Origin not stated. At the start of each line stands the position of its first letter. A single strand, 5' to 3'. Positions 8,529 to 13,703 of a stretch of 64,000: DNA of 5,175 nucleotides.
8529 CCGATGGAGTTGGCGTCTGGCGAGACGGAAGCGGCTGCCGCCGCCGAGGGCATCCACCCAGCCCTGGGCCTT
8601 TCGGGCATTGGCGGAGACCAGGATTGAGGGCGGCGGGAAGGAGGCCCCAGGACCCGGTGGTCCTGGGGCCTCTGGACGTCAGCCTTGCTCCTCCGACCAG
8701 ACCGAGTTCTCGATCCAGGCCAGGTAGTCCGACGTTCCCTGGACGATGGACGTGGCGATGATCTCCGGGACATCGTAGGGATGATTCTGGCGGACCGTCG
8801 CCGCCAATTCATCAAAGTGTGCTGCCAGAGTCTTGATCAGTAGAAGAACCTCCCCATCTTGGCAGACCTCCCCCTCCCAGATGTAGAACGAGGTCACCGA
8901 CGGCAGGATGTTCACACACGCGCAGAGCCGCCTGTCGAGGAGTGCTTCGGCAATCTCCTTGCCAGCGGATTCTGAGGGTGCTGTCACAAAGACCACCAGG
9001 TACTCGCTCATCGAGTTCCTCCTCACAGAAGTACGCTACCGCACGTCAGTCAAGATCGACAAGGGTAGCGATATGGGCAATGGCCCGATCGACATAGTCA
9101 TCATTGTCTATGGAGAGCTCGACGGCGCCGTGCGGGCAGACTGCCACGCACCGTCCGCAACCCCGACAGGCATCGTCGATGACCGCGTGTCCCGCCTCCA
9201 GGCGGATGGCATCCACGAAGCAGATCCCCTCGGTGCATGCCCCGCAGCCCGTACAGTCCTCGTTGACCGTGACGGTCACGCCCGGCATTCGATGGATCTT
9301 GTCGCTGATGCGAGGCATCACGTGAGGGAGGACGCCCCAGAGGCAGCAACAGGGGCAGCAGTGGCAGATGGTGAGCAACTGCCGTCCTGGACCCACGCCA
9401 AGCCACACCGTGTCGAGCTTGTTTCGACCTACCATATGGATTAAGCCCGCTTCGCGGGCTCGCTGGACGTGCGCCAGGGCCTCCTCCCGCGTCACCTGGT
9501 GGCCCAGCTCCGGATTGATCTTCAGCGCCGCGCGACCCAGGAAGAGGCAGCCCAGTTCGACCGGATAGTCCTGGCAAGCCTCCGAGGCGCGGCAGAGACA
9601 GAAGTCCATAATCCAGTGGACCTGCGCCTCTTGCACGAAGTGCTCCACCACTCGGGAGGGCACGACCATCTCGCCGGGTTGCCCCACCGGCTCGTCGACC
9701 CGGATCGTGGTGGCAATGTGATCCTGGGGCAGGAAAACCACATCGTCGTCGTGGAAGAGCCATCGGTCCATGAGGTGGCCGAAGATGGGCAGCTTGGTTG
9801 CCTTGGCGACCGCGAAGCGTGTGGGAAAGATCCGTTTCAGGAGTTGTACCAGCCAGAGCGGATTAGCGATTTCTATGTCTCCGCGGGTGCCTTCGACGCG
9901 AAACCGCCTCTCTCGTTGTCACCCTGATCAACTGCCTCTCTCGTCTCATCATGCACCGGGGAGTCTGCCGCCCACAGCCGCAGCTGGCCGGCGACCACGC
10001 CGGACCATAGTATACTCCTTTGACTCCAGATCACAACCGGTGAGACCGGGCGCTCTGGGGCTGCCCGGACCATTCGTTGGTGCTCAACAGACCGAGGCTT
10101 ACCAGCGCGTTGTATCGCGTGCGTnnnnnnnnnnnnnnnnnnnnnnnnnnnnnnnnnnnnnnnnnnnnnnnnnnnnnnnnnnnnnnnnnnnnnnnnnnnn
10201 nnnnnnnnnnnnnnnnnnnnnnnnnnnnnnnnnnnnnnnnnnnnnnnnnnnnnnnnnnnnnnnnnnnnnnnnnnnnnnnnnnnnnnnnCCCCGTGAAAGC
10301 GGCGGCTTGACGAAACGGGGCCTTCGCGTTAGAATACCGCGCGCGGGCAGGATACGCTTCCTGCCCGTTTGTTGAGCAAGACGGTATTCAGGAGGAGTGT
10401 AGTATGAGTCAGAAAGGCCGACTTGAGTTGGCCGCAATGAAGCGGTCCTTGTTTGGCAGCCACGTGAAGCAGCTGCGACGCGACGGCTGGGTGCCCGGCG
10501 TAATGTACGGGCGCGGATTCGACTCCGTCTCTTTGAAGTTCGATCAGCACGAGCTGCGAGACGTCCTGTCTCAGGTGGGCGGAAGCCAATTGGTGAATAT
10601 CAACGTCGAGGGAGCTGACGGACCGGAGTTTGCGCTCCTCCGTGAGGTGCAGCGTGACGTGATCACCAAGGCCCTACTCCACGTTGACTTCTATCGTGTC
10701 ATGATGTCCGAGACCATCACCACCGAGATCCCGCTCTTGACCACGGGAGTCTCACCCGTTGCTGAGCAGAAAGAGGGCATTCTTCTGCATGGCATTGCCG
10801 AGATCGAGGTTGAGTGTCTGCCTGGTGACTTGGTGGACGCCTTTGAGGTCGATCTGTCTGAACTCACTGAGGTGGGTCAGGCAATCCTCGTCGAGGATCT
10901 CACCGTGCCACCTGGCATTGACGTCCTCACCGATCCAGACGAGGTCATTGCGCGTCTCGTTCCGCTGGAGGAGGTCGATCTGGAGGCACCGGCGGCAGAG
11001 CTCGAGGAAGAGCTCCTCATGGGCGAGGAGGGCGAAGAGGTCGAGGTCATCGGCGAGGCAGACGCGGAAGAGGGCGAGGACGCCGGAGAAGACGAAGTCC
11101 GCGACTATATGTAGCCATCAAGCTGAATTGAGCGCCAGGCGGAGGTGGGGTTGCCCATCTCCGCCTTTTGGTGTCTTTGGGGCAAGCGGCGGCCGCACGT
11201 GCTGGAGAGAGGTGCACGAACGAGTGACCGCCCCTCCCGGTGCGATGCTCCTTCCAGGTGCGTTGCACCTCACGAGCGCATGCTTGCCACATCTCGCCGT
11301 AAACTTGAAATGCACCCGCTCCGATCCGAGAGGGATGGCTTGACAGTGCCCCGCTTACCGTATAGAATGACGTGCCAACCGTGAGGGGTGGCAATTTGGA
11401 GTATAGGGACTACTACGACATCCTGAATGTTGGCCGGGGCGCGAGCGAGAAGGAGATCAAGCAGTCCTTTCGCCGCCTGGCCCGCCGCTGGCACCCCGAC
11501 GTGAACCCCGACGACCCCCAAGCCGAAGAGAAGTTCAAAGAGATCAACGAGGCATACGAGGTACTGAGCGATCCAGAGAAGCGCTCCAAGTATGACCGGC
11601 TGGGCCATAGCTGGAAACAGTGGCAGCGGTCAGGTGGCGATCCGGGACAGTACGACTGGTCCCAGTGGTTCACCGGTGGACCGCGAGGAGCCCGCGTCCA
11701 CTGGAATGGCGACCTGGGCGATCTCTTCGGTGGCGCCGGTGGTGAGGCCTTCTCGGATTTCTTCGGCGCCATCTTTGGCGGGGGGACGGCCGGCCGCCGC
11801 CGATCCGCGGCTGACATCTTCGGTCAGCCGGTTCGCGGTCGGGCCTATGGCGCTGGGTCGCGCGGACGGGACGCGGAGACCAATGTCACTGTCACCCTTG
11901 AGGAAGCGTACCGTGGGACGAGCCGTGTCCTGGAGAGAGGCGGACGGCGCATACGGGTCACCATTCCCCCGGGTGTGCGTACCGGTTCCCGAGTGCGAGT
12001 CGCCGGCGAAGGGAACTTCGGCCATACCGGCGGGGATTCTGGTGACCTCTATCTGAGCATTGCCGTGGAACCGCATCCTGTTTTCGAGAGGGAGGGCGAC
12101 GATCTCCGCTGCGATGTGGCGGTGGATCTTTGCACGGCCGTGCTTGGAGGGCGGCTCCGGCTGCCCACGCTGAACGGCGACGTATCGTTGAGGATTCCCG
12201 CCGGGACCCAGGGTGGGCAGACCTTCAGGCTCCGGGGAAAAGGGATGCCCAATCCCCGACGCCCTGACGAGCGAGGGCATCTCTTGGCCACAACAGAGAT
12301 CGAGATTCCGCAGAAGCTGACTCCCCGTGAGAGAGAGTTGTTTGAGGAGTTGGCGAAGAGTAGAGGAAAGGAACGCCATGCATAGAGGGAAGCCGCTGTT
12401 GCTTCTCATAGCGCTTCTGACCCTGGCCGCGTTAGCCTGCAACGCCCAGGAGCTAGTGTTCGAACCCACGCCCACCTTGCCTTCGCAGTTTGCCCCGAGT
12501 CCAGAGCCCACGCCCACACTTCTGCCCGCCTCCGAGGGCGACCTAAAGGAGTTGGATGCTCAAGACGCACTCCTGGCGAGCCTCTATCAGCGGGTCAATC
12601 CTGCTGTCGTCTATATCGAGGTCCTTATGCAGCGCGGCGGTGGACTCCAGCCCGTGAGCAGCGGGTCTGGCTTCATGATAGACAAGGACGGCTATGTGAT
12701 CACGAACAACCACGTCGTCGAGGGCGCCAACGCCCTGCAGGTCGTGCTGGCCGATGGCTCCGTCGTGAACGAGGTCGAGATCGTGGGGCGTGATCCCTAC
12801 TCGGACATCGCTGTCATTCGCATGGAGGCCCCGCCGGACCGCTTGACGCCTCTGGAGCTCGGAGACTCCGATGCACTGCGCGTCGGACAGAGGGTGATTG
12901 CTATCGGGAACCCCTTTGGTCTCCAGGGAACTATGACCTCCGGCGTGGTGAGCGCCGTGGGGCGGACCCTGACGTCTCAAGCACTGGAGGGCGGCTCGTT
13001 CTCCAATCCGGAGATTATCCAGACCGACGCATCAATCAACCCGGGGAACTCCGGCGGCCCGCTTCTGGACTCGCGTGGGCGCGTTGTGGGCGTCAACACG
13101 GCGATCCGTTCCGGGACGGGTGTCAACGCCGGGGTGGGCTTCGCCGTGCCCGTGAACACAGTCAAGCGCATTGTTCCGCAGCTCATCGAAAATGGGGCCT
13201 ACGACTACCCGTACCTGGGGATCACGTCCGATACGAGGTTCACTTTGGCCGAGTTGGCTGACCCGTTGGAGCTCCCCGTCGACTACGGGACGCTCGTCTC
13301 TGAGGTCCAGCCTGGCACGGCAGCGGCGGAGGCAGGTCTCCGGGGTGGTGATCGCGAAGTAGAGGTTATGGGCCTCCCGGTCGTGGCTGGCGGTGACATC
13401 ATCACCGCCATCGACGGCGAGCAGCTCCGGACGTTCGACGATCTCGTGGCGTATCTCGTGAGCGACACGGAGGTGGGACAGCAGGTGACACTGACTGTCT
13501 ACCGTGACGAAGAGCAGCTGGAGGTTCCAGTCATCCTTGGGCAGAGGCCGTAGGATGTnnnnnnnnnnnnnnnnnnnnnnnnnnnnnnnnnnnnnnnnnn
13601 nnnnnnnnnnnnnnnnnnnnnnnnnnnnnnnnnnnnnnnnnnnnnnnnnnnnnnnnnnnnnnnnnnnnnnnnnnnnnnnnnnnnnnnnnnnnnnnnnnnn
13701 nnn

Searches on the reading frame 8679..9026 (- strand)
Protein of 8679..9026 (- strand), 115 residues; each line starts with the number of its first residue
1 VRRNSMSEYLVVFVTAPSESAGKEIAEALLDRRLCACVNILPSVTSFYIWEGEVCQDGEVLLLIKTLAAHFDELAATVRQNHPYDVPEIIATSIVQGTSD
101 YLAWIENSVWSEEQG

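Call 21: search_protein_families(library=pfam, max_evalue=0.00001, proteins=[window:8679-9026:-])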
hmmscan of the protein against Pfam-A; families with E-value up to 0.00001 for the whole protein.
window:8679-9026:- (115 aa): 1 family
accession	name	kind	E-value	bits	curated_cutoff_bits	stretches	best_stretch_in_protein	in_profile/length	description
PF03091.20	CutA1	-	8.7e-38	128.5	22.4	1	11-107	2-98/99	CutA1 divalent ion tolerance protein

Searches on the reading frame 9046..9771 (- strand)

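Call 21: search_protein_families(library=pfam, max_evalue=0.00001, proteins=[window:9046-9771:-])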
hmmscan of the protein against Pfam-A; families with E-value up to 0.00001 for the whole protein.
window:9046-9771:- (241 aa): 6 families
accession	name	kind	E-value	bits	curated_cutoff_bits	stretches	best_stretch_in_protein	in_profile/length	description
PF12838.12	Fer4_7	-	3.5e-08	34.2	27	0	173-216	2-52/52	4Fe-4S dicluster domain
PF00037.32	Fer4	-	6.3e-08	32.6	21.1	1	197-217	3-23/24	4Fe-4S binding domain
PF25160.1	LdpA_Fe-S-bd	-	1.6e-07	31.4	27.6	1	182-218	11-44/49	LdpA Fe-S cluster-binding domain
PF13237.11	Fer4_10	-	2.1e-07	31.2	25.5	0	199-218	6-27/53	4Fe-4S dicluster domain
PF14697.11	Fer4_21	-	2.9e-06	27.7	35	1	170-218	5-58/59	4Fe-4S dicluster domain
PF12837.12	Fer4_6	-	4.2e-06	26.9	25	1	198-216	5-23/24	4Fe-4S binding domain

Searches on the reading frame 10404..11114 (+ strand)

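Call 21: search_protein_families(library=pfam, max_evalue=0.00001, proteins=[window:10404-11114:+])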
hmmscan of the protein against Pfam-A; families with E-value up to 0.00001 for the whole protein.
window:10404-11114:+ (236 aa): 2 families
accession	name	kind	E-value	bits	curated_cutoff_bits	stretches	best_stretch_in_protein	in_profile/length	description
PF01386.24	Ribosomal_L25p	-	2.3e-20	73.3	23.6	1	9-96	1-82/82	Ribosomal L25p family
PF14693.11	Ribosomal_TL5_C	-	2.7e-19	69.7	27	1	105-186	2-81/84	Ribosomal protein TL5, C-terminal domain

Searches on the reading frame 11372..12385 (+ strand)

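Call 21: search_protein_families(library=pfam, max_evalue=0.00001, proteins=[window:11372-12385:+])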
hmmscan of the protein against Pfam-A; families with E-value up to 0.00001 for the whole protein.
window:11372-12385:+ (337 aa): 2 families
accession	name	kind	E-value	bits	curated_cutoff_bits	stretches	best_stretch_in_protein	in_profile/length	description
PF01556.23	DnaJ_C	-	6.1e-46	156.6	26.6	1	169-313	2-152/152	DnaJ C terminal domain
PF00226.36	DnaJ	-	1.6e-29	102.2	27.8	1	13-75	1-63/63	DnaJ domain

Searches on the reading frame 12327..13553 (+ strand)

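Call 22: search_protein_families(library=pfam, max_evalue=0.00001, proteins=[window:12327-13553:+])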
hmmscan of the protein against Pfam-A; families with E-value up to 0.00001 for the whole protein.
window:12327-13553:+ (408 aa): 5 families
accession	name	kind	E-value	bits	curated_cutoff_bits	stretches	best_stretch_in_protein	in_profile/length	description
PF13365.12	Trypsin_2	-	1.7e-36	126.6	27.6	1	113-256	1-144/144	Trypsin-like peptidase domain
PF00089.32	Trypsin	-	2.1e-23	83.8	20.6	1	113-281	27-218/220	Trypsin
PF13180.12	PDZ_2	-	1.6e-11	44.8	27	1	319-403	11-79/80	PDZ domain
PF17820.7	PDZ_6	-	1e-09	38.4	27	0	356-393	19-54/54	PDZ domain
PF00595.29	PDZ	-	6.1e-06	27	23.2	0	314-347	23-52/81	PDZ domain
